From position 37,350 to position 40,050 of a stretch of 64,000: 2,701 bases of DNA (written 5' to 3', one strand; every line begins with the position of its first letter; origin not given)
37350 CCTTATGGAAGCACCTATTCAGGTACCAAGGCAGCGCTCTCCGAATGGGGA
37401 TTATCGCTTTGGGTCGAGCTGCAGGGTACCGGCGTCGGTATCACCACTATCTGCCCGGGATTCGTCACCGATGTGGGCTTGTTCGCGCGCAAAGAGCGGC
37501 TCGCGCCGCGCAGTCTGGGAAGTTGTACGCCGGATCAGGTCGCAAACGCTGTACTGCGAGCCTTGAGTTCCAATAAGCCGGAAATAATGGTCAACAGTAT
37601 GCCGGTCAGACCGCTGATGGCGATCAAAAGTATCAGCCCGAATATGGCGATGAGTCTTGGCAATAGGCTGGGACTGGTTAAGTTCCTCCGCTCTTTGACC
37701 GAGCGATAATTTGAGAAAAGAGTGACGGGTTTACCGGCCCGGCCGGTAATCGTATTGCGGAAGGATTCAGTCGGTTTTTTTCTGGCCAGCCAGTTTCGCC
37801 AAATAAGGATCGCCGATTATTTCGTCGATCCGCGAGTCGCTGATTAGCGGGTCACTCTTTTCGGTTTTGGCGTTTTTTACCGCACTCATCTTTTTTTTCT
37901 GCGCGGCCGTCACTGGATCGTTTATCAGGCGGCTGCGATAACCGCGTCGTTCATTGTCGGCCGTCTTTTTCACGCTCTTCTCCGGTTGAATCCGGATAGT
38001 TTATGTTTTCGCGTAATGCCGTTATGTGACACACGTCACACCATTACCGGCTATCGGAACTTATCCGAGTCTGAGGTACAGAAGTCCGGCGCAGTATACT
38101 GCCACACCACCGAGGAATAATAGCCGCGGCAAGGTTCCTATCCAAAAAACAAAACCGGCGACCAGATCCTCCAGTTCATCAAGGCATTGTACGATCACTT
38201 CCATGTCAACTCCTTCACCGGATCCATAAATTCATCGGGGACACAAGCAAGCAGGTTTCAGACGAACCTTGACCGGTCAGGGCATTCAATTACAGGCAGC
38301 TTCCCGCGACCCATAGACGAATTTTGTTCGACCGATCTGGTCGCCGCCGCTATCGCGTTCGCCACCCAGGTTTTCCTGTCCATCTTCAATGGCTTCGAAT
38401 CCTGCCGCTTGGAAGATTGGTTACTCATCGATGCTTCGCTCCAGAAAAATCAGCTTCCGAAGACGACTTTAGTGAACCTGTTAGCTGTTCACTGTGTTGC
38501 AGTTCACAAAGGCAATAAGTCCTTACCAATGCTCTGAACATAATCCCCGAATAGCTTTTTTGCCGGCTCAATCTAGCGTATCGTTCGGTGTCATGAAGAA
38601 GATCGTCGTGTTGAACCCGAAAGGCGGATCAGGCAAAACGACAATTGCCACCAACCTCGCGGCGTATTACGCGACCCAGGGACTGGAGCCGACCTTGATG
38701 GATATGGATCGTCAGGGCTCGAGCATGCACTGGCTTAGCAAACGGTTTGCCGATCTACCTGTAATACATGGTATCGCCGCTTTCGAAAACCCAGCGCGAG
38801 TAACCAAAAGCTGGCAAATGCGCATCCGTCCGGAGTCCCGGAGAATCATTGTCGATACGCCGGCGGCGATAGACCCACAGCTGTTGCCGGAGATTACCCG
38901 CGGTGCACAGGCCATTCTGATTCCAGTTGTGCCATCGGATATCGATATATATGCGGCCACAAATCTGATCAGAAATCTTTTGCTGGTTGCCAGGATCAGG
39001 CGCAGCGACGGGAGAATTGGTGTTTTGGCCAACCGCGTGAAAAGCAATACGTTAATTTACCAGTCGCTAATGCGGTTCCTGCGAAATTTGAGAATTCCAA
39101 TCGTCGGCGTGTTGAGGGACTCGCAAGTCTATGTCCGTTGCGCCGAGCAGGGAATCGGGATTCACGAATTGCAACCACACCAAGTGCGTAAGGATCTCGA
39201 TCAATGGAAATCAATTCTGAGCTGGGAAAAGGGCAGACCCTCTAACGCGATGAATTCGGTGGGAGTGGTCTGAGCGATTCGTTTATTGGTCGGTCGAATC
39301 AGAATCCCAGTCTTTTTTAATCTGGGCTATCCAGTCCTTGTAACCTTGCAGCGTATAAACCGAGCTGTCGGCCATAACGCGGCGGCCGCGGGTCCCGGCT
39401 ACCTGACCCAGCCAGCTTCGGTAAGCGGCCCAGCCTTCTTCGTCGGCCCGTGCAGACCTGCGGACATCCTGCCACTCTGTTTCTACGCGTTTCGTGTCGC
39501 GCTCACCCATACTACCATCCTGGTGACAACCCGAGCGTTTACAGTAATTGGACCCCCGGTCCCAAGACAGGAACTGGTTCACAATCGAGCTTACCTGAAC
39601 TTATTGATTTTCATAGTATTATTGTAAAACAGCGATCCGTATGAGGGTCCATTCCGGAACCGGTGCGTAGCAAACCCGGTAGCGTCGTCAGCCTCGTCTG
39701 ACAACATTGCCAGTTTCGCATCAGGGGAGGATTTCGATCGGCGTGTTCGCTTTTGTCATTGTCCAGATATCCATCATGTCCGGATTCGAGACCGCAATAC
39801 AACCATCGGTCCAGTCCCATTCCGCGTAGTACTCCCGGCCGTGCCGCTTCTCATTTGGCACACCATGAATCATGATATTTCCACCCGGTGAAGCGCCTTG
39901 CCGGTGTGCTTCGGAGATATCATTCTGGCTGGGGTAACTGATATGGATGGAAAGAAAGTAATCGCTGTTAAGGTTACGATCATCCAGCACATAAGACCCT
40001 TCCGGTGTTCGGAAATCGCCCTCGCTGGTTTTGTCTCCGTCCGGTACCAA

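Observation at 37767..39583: Candidate cAMP-controlled small-protein module around an orphan ParA ATPase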

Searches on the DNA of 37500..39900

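Call 51: search_rna_families(source=window, start=37500, end=39900, threshold=evalue, max_evalue=1)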
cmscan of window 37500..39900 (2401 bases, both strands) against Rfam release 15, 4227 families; matches with E-value up to 1: 0.
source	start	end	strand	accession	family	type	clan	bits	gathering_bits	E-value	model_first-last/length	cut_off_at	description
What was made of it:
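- Tried and rejected: Rfam on 37500-39900 at E up to 1: no RNA family (call 51).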

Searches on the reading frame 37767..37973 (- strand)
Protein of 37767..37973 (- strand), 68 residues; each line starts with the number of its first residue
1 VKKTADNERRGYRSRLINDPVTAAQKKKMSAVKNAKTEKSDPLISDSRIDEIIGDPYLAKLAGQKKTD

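Call 6: search_protein_families(library=ncbifam, proteins=[window:37767-37973:-], max_evalue=0.1)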
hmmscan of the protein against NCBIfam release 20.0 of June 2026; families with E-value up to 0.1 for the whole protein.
window:37767-37973:- (68 aa): 0 families

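Call 7: search_protein_families(library=pfam, proteins=[window:37767-37973:-], max_evalue=0.1)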
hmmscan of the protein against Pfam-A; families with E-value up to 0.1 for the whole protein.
window:37767-37973:- (68 aa): 0 families

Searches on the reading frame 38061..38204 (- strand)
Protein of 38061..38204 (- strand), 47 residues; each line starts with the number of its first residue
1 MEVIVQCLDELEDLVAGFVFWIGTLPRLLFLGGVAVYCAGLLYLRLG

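Call 6: search_protein_families(library=ncbifam, proteins=[window:38061-38204:-], max_evalue=0.1)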
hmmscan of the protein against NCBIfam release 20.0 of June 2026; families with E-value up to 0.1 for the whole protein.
window:38061-38204:- (47 aa): 0 families

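Call 7: search_protein_families(library=pfam, proteins=[window:38061-38204:-], max_evalue=0.1)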
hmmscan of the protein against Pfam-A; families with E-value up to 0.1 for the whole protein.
window:38061-38204:- (47 aa): 0 families

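Call 49: find_homologous_proteins(query=A3, max_evalue=0.01)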
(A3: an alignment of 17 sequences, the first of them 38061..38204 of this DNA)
Query A3 (17 sequences) (47 aa, profile of the alignment): 494 proteins with E <= 0.01 among 8000 candidates; the best 120 are listed.
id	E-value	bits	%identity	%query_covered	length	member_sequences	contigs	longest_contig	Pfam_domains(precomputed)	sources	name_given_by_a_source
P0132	4.0e-20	90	40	51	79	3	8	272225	-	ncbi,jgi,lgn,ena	jgi:hypothetical protein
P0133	2.5e-19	87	-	-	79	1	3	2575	-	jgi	jgi:hypothetical protein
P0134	1.5e-18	85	-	-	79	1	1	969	-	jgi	jgi:hypothetical protein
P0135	3.9e-18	84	-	-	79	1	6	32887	-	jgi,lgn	jgi:hypothetical protein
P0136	4.5e-18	83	-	-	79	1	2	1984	-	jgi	jgi:hypothetical protein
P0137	5.8e-18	83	-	-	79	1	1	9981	-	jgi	jgi:hypothetical protein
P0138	6.6e-18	83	-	-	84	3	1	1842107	-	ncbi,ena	-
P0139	7.0e-18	83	-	-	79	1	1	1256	-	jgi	jgi:hypothetical protein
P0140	7.7e-18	83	-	-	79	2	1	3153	-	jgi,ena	-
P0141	8.7e-18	82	38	45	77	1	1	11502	-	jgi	jgi:hypothetical protein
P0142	1.1e-17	82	-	-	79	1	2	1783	-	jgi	jgi:hypothetical protein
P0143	1.2e-17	82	36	87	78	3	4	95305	-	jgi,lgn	jgi:hypothetical protein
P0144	1.3e-17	82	-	-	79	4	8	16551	-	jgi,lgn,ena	jgi:hypothetical protein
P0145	1.5e-17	82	-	-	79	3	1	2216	-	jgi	jgi:hypothetical protein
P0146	1.6e-17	82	-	-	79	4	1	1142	-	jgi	jgi:hypothetical protein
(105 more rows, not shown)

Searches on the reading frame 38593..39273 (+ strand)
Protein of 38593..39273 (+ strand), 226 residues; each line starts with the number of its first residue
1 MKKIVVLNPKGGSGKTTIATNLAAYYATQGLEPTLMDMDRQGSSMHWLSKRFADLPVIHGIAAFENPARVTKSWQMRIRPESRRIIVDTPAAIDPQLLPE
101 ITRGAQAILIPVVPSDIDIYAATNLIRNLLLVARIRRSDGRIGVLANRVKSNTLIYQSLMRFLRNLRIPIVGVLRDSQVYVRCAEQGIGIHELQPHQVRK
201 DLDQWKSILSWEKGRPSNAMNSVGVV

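Call 6: search_protein_families(library=ncbifam, proteins=[window:38593-39273:+], max_evalue=0.1)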
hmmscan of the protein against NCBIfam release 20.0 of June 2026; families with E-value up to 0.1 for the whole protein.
window:38593-39273:+ (226 aa): 25 families
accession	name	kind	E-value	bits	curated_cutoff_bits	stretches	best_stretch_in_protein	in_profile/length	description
NF041546.1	ParA_partition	equivalog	6.7e-31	107.4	180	1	4-197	2-191/203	ParA family partition ATPase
NF041136.1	MrpORP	equivalog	1.3e-08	34.6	450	1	2-46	6-50/365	iron-sulfur cluster carrier protein MrpORP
TIGR01968.1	minD_bact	equivalog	1.9e-08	34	212.9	2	3-39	3-39/261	septum site-determining protein MinD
TIGR03371.1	cellulose_yhjQ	equivalog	6.5e-08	32.4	157.85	1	1-42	1-42/246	cellulose biosynthesis protein BcsQ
TIGR03453.1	partition_RepA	equivalog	4.1e-07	29.2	348.45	1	4-43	107-146/387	plasmid partitioning protein RepA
TIGR01969.1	minD_arch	subfamily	3e-06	26.6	201.75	1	4-39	3-38/251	cell division ATPase MinD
NF041292.1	StbB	subfamily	1.3e-05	24.7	200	0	109-194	99-187/233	StbB family protein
NF010443.0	PRK13869.1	subfamily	2.4e-05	23.3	446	1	3-44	123-164/405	plasmid-partitioning protein RepA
TIGR01007.1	eps_fam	subfamily_domain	4e-05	23.2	108.05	1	1-48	17-64/204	polysaccharide biosynthesis tyrosine autokinase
NF002204.1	PRK01077.1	equivalog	9.7e-05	21.4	254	1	1-31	1-31/420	cobyrinic acid a,c-diamide synthase CobB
NF008079.0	PRK10818.1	equivalog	0.00028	20.3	508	0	3-39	4-40/270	septum site-determining protein MinD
NF010461.0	PRK13886.1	subfamily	0.0015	17.9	360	1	4-46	5-47/241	conjugal transfer protein TraL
NF033200.1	F430_CfbC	exception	0.0023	17.3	402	1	5-46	3-44/260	Ni-sirohydrochlorin a,c-diamide reductive cyclase ATP-dependent reductase subunit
TIGR01425.1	SRP54_euk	equivalog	0.0028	16.6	576.25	1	4-89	102-190/428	signal recognition particle protein SRP54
TIGR01281.1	DPOR_bchL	equivalog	0.0032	16.9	345.15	0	5-51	3-49/268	ferredoxin:protochlorophyllide reductase (ATP-dependent) iron-sulfur ATP-binding protein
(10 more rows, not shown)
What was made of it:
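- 38593..39273 (+): Orphan ParA/MinD-family ATPase, 226 aa, with the deviant Walker A motif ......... NF041546 ParA_partition scores 107 bits, below its cut-off of 180 (call 6).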

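Call 7: search_protein_families(library=pfam, proteins=[window:38593-39273:+], max_evalue=0.1)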
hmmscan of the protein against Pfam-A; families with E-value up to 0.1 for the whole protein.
window:38593-39273:+ (226 aa): 11 families
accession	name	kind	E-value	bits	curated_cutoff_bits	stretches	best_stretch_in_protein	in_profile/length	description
PF01656.29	CbiA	-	4.1e-16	59.5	25.4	1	4-187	1-122/125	CobQ/CobB/MinD/ParA nucleotide binding domain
PF13614.12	AAA_31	-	3.9e-09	37.1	27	1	1-44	1-44/177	AAA domain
PF10609.15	ParA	-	4e-08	33.4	27.1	1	2-48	4-50/246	NUBPL iron-transfer P-loop NTPase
PF09140.17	MipZ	-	2.7e-06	27.4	20.7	1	3-53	2-53/262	ATPase MipZ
PF20720.3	nSTAND3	-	0.00046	20.4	27.2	1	2-36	17-51/155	Novel STAND NTPase 3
PF16575.11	CLP1_P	-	0.0012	19.2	26.6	1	12-39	4-31/188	mRNA cleavage and polyadenylation factor CLP1 P-loop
PF00448.28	SRP54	-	0.0036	17.4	22.7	1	10-42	9-43/196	SRP54-type protein, GTPase domain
PF13481.12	AAA_25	-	0.038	14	27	1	3-31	34-61/195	AAA domain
PF02374.21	ArsA_ATPase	-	0.041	13.5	24.3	1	3-32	2-31/305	Anion-transporting ATPase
PF00142.24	Fer4_NifH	-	0.048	13.6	25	0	5-44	3-42/271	4Fe-4S iron sulfur cluster binding proteins, NifH/frxC family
PF07766.19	LETM1_RBD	-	0.078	13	25.3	0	170-211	173-214/229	LETM1-like, RBD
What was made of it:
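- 38593..39273 (+): Pfam CbiA 59.5 bits (call 7).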

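Call 8: find_related_loci(query=window:38593-39273:+, collection=genome_contigs, flank=4000)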
Query window:38593-39273:+ (226 aa) in genome_contigs; peptide patterns used: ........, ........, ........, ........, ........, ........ (x = any residue, [..] = any of these).
296 stretches matched a pattern; 133 encode a relative of the query (tblastn E <= 1e-3); the best 80 are kept; 80 distinct loci.
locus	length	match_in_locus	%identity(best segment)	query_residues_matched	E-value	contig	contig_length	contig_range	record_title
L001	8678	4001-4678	86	1-226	3e-134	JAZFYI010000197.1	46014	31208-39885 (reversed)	MAG: Gammaproteobacteria bacterium isolate MT5bin.26 MT5bin.26_197, whole genome shotgun sequence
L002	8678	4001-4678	86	1-226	2e-133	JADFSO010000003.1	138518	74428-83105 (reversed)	MAG: Proteobacteria bacterium isolate B92T3L11 B92T3L11_NODE27, whole genome shotgun sequence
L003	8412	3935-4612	85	1-226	3e-133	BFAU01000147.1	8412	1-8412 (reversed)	Bacterium MnTg04 DNA, NODE_85_147, whole genome shotgun sequence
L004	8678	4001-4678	85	1-226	3e-132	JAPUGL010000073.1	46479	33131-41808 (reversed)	MAG: Gammaproteobacteria bacterium isolate A5-S04_220 A5-S04_220_cg73, whole genome shotgun sequence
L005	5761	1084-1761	84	1-226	2e-130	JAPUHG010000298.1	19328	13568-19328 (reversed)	MAG: Gammaproteobacteria bacterium isolate KW1-S05_53 KW1-S05_53_cg298, whole genome shotgun sequence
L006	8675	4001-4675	62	1-225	1e-98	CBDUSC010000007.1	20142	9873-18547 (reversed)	MAG TPA_asm: uncultured bacterium isolate SRR21487741_binner13_Refined_76 genome assembly, contig: ERZ25074850.464, whol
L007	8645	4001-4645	60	1-215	2e-89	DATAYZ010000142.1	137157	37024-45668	MAG TPA_asm: Steroidobacteraceae bacterium isolate SMAG_U5692 k141_566509, whole genome shotgun sequence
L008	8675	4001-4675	57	1-225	2e-89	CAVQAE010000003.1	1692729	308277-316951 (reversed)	MAG: uncultured Gammaproteobacteria bacterium isolate MFD09286.bin.1.248 genome assembly, contig: contig_24210, whole ge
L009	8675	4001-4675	58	1-225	3e-89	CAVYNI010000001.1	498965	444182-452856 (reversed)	MAG: uncultured Gammaproteobacteria bacterium isolate MFD05705.bin.1.35 genome assembly, contig: contig_12347, whole gen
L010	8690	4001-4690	58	1-225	4e-89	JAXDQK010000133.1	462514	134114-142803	MAG: Gammaproteobacteria bacterium isolate BP_733 scaffold_2766595, whole genome shotgun sequence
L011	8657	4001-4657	61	1-219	8e-89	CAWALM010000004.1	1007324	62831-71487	MAG: uncultured Gammaproteobacteria bacterium isolate MFD02248.bin.2.119 genome assembly, contig: contig_30618, whole ge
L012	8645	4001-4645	60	1-215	1e-88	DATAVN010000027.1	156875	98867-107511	MAG TPA_asm: Steroidobacteraceae bacterium isolate SMAG_U5600 k141_2465774, whole genome shotgun sequence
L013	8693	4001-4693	57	1-226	1e-88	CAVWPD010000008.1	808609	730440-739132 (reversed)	MAG: uncultured Gammaproteobacteria bacterium isolate MFD04540.bin.1.39 genome assembly, contig: contig_9814, whole geno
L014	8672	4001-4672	58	1-224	2e-88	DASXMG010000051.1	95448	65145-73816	MAG TPA_asm: Steroidobacteraceae bacterium isolate SMAG_U5322 k141_822075, whole genome shotgun sequence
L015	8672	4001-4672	58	1-224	5e-88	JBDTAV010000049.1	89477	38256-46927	MAG: Steroidobacteraceae bacterium isolate cluster2_bin.117 k127_4342146, whole genome shotgun sequence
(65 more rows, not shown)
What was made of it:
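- By ParA similarity the lineage groups with Steroidobacteraceae and other uncultured Gammaproteobacteria (call 8).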

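Call 34: search_solved_structures(query=window:38593-39273:+, max_evalue=0.00001)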
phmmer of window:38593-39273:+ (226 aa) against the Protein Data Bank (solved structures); distinct sequences matched with E-value up to 0.00001: 5.
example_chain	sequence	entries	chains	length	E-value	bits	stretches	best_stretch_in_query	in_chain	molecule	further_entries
4dzz_A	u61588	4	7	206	3e-09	39.9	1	1-193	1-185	Plasmid partitioning protein ParF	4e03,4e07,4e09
5u1g_D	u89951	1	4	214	3.4e-09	39.7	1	1-193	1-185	ParA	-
1wcv_1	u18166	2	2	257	2.4e-08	37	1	2-51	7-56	SEGREGATION PROTEIN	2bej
2bek_A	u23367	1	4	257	3.2e-07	33.3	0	2-51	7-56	SEGREGATION PROTEIN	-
3cwq_A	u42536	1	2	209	5.8e-06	29.1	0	4-125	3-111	ParA family chromosome partitioning protein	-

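Call 43: search_dna_similar(query=window:38593-39273:+, collection=plasmids, mode=protein, max_rows=15)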
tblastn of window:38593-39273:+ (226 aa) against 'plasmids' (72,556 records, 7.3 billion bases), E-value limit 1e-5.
Records with a match: 2345; places in all: 2471; records where one place covers at least 80% of the query: 1447.
Best place of each record, by identity: <60% 2345.
By first word of the organism name: Escherichia 344; Acinetobacter 299; Xanthomonas 192; Ralstonia 145; Klebsiella 129; Burkholderia 111; Aeromonas 96; Serratia 81; Pseudomonas 80; Salmonella 75; and 199 more.
By predicted mobility (MOB-suite, as given by PLSDB): conjugative 1239; non-mobilizable 672; mobilizable 434.
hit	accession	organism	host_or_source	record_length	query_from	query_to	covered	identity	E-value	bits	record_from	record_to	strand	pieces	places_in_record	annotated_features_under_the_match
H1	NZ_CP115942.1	Ralstonia syzygii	Musa sp.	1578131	1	219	97%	36.0%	7e-35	137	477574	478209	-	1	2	none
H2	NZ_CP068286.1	Ralstonia syzygii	Musa balbisiana cultivar Kepok,banana ...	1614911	1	219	97%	36.0%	7e-35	137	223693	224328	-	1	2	record has no annotation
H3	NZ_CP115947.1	Ralstonia solanacearum MolK2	Musa sp.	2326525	1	218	96%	35.6%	4e-33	132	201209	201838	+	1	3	record has no annotation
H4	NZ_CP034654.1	Xanthomonas vasicola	Areca catechu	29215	1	209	92%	32.3%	1e-12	74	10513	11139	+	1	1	parA: ParA family partition ATPase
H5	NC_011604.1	Salmonella enterica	-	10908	1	209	92%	32.1%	2e-12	73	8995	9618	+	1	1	parA: ParA family partition ATPase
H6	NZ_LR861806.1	Xanthomonas sp. CPBF 426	-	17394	1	221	98%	30.3%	5e-12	72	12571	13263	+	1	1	parA: ParA family partition ATPase | plasmid partition protein ParG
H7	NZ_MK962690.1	Aeromonas hydrophila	-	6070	1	211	93%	31.7%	9e-13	74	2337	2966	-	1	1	parA: ParA family partition ATPase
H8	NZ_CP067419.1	Aeromonas media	cell culture,water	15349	1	196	87%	33.8%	1e-14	80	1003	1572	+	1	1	parA: ParA family partition ATPase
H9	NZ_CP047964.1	Aeromonas media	cell culture,hospital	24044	1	196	87%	33.8%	1e-14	80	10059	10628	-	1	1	parA: ParA family partition ATPase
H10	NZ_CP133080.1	Aeromonas veronii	Carassius auratus,tissue ...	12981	1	196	87%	33.8%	6e-14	77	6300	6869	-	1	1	parA: ParA family partition ATPase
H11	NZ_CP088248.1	Methylorubrum sp. B1-46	single cell,human skin swab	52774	4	216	94%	31.1%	2e-12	73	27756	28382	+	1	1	parA: ParA family partition ATPase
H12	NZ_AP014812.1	Methylorubrum populi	-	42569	4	216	94%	31.1%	3e-12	72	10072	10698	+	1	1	parA: ParA family partition ATPase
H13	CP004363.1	Komagataeibacter xylinus E25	-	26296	1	210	93%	31.5%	2e-12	73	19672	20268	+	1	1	partitioning protein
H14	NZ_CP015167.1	Acetobacter ascendens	single cell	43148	1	210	93%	31.5%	2e-12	73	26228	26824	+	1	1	parA: ParA family partition ATPase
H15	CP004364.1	Komagataeibacter xylinus E25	-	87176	1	210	93%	31.5%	2e-12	73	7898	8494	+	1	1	partitioning protein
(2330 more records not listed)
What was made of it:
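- Tried and rejected: The locus is syntenic and chromosomal in all relatives (calls 8, 43).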

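Call 44: get_annotated_region(hit=H1, flank=3000)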
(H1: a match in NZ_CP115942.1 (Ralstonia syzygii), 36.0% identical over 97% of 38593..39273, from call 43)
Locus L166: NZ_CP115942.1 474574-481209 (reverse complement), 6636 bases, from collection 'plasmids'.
description: Ralstonia syzygii strain BDBR229 plasmid pmega, complete sequence
organism: Ralstonia syzygii (NCBI taxid 28097)
taxonomy: Bacteria; Pseudomonadota; Betaproteobacteria; Burkholderiales; Burkholderiaceae; Ralstonia; Ralstonia syzygii
host: -; source: Musa sp.; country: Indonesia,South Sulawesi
typing (MOB-suite, as given by PLSDB): non-mobilizable
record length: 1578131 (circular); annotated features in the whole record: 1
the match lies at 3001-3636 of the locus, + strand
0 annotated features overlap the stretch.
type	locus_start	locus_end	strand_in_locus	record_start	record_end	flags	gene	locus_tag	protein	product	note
